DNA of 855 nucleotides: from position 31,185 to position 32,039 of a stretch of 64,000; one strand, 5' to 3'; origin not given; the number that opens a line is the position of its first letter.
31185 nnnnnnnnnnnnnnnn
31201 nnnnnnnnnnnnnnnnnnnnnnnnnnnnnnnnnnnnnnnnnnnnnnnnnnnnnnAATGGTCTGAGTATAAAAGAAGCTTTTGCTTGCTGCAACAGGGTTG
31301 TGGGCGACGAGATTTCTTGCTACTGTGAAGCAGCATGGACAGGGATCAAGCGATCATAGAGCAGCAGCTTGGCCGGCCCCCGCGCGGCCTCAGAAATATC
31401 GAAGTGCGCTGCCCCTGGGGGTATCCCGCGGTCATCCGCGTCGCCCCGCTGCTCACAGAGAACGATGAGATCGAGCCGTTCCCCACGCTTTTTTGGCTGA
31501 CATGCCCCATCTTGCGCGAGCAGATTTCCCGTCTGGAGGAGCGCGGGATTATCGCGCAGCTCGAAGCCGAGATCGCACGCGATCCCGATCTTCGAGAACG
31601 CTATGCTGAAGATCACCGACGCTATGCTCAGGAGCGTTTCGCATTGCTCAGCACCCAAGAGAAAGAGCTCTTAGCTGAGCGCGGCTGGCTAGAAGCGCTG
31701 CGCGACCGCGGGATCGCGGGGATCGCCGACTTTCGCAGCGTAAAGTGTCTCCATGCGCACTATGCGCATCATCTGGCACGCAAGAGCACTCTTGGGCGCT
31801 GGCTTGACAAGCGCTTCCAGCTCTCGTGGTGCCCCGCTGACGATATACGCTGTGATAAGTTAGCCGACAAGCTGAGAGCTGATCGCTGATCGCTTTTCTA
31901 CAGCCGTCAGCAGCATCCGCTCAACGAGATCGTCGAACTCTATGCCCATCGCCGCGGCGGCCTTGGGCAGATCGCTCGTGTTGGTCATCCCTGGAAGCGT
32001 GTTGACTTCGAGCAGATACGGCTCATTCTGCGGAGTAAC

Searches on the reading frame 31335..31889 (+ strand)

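Call 6: search_protein_families(library=pfam, max_evalue=1, proteins=[window:31335-31889:+])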
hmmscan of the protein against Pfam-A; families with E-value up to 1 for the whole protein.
window:31335-31889:+ (184 aa): 3 families
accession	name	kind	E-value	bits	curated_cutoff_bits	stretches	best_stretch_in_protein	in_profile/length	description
PF04417.17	DUF501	-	1.2e-43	148.8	23.8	1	23-157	2-137/139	Protein of unknown function (DUF501)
PF07746.16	LigA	-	0.0061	17.1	25.3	1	83-123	10-48/87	Aromatic-ring-opening dioxygenase LigAB, LigA subunit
PF20555.3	DUF6767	-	0.13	12.6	27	1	80-100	35-55/57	Domain of unknown function (DUF6767)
